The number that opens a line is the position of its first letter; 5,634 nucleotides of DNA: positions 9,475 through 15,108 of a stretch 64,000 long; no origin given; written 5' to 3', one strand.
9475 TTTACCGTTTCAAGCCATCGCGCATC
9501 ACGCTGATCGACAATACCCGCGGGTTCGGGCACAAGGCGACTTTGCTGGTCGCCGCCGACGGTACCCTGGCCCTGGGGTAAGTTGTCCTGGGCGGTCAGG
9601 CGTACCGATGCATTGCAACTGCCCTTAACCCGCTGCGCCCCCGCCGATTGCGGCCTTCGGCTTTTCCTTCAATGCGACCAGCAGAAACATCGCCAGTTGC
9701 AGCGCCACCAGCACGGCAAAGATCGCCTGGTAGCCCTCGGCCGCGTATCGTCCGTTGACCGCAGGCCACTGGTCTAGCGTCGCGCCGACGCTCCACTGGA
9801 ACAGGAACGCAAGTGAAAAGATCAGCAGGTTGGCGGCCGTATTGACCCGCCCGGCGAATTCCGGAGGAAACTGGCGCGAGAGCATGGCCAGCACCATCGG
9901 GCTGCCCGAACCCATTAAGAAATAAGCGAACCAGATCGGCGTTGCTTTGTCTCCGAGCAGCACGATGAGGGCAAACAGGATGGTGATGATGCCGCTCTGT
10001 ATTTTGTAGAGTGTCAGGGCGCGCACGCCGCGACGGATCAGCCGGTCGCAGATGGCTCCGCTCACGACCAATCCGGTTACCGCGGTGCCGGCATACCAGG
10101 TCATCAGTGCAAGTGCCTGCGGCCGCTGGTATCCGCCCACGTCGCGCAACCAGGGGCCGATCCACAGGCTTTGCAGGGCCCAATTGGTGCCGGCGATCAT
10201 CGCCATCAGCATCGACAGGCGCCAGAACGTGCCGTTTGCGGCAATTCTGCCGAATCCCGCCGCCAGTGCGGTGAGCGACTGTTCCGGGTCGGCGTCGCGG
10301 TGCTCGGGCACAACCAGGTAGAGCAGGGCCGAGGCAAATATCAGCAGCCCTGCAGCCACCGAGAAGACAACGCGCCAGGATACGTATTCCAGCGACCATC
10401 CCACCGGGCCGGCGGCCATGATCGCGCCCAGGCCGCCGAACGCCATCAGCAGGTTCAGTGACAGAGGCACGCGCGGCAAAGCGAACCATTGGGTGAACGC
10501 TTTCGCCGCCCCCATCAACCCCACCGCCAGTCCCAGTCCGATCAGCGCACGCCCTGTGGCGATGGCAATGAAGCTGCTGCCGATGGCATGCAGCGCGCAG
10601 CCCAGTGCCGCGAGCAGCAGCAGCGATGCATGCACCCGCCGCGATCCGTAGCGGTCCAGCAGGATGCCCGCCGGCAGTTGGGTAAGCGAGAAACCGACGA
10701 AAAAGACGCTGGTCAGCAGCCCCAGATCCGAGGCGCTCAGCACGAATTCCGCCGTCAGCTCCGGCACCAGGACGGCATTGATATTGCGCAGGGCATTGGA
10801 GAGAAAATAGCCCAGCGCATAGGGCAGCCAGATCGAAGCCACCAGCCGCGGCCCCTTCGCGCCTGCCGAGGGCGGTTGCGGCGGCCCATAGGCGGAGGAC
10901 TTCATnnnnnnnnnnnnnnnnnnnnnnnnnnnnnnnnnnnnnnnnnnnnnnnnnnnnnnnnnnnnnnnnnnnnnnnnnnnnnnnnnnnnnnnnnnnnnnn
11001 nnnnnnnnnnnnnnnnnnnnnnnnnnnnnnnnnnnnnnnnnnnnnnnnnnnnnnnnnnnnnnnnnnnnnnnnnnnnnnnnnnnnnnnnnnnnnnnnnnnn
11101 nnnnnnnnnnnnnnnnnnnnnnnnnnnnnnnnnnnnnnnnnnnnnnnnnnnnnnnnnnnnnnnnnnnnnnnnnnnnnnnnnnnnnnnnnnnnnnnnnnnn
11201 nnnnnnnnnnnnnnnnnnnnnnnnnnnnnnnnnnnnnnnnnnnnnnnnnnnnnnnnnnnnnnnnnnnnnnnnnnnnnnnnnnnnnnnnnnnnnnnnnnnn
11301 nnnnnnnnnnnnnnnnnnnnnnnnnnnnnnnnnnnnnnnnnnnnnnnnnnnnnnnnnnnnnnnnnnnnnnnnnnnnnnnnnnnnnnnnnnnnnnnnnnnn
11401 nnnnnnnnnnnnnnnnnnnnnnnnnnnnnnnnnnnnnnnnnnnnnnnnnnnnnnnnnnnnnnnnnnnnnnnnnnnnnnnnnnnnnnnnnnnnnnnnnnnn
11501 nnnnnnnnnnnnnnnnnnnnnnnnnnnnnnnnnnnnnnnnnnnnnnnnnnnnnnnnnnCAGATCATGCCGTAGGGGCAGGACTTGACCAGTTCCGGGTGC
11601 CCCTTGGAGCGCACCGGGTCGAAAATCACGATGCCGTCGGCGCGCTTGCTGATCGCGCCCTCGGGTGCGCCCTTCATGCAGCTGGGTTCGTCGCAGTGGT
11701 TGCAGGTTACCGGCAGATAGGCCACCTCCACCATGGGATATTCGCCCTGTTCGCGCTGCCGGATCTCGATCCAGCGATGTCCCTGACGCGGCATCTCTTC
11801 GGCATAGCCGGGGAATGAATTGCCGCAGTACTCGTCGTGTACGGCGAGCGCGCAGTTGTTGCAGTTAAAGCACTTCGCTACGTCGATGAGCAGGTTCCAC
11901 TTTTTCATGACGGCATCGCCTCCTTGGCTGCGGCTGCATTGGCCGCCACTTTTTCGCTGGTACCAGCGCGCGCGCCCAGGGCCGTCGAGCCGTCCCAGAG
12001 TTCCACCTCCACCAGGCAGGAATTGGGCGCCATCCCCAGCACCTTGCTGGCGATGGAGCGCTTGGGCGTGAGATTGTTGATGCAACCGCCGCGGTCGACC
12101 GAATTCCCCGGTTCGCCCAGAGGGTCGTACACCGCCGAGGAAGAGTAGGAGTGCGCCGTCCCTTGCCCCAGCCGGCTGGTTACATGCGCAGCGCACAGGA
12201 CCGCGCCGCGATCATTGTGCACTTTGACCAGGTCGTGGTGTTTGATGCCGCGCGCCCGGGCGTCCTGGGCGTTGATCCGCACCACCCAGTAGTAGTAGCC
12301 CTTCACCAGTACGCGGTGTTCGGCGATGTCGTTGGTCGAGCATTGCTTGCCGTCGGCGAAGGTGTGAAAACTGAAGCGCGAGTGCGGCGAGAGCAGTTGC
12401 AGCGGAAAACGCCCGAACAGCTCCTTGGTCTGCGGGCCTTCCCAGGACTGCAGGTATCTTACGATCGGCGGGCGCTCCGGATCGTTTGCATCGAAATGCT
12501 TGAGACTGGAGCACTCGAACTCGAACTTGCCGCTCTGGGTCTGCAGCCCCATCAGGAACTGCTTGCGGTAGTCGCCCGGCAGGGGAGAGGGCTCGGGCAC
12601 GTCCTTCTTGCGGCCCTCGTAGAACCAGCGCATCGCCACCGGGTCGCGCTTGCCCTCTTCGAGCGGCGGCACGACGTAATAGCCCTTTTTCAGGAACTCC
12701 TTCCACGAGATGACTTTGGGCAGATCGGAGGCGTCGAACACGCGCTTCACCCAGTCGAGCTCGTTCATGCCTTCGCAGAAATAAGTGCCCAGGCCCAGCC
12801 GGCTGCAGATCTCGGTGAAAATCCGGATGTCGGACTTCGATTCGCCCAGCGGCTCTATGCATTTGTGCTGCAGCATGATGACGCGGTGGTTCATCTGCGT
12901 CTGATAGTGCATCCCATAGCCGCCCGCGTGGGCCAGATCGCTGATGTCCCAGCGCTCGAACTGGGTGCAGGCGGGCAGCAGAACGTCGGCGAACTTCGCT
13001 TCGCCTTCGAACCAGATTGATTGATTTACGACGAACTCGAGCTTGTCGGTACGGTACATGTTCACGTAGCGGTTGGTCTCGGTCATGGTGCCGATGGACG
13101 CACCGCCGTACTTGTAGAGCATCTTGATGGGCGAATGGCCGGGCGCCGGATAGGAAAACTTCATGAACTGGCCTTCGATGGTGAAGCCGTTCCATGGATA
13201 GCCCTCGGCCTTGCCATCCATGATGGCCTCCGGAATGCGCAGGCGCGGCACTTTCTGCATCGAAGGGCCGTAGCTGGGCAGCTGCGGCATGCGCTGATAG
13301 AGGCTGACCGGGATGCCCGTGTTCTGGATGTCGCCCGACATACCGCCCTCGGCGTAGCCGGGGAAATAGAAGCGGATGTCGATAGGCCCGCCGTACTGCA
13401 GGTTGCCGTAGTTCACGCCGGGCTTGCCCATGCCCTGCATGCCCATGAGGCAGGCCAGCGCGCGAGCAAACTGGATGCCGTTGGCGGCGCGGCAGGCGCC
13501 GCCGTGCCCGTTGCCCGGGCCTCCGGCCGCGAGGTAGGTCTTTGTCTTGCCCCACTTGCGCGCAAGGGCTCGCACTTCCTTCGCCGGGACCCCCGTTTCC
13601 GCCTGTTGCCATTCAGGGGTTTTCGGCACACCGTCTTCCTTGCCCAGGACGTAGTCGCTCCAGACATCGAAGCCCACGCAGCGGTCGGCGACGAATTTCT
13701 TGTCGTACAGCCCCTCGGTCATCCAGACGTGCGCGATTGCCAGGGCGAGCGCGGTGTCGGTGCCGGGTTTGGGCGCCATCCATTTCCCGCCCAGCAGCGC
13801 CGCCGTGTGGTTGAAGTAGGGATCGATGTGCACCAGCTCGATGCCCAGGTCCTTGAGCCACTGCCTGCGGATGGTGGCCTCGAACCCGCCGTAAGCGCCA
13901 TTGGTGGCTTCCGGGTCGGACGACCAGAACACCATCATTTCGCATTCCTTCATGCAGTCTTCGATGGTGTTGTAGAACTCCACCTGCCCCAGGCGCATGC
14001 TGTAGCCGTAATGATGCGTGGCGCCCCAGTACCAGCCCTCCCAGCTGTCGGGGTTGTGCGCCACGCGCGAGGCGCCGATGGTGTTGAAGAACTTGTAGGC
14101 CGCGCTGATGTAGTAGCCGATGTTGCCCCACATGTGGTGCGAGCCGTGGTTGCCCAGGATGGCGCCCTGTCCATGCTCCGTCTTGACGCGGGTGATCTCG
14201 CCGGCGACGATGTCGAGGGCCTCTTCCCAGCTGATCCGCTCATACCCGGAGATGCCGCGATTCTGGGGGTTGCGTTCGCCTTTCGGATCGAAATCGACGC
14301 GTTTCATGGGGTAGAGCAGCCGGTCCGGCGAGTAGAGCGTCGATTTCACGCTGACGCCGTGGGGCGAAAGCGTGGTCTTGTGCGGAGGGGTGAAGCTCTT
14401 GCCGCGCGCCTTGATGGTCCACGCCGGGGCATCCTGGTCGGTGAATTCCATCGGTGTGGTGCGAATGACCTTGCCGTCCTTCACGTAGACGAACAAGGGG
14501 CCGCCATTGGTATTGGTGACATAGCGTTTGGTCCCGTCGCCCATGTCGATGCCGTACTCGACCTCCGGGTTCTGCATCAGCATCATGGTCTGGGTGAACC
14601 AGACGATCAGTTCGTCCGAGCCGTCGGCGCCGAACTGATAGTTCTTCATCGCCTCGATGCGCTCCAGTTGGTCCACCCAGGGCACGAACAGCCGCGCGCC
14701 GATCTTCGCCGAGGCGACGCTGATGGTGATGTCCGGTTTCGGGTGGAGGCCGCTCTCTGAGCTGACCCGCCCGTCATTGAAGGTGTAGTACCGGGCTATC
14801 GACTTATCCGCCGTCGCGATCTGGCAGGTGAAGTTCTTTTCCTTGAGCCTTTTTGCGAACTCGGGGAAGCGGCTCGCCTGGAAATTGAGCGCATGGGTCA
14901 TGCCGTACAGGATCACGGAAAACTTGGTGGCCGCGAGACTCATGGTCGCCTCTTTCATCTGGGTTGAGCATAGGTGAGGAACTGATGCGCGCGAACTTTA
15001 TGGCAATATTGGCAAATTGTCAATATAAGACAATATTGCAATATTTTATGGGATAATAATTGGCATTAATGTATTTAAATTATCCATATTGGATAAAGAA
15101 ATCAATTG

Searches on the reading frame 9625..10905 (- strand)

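Call 8: search_protein_families(library=pfam, proteins=[window:9625-10905:-], max_evalue=0.001)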
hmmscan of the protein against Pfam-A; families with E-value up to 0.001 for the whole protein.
window:9625-10905:- (426 aa): 1 family
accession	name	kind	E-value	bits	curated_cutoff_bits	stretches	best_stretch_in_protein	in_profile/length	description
PF07690.21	MFS_1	-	7.8e-36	124.1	33.4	1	30-367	2-343/347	Major Facilitator Superfamily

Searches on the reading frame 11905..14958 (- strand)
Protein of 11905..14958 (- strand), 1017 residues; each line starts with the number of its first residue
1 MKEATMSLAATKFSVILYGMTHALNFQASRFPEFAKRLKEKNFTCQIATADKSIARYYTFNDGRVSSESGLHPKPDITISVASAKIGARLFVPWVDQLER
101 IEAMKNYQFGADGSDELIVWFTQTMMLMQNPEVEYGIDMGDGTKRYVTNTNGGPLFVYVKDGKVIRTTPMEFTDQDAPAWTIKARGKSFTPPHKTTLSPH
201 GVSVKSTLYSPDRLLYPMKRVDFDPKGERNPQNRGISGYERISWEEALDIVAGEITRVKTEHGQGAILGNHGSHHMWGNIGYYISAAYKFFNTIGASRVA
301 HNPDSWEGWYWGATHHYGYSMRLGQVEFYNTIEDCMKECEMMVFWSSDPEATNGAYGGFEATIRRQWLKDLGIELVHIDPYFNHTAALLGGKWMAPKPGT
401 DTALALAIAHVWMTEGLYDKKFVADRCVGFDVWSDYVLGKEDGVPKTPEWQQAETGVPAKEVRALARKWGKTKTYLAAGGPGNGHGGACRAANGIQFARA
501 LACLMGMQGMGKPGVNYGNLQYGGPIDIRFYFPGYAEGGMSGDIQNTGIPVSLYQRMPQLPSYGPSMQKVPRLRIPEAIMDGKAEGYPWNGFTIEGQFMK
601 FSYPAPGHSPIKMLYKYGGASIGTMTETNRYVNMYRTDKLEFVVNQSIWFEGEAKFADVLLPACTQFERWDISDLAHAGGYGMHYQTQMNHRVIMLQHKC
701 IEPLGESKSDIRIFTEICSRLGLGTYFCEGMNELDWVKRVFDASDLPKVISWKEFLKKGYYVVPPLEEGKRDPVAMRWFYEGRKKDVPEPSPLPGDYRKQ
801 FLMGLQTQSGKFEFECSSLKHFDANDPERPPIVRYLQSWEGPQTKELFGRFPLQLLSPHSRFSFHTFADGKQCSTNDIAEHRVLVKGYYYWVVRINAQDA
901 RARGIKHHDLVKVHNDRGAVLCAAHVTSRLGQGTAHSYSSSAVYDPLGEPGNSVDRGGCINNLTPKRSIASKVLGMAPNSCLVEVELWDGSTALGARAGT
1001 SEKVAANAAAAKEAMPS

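Call 17: search_protein_families(library=pfam, proteins=[window:11905-14958:-], max_evalue=0.001)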
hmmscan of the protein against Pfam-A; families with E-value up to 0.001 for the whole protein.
window:11905-14958:- (1017 aa): 3 families
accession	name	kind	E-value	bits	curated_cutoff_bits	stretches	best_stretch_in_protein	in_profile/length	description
PF00384.28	Molybdopterin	-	2.3e-31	109.6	24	1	213-719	1-352/353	Molybdopterin oxidoreductase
PF21423.2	AhtL-like_1st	-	2.7e-26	91.3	27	1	153-207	1-55/55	Pyrogallol hydroxytransferase large subunit-like, domain 1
PF01568.27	Molydop_binding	-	1.5e-14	54.4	26.8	1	891-966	30-95/110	Molydopterin dinucleotide binding domain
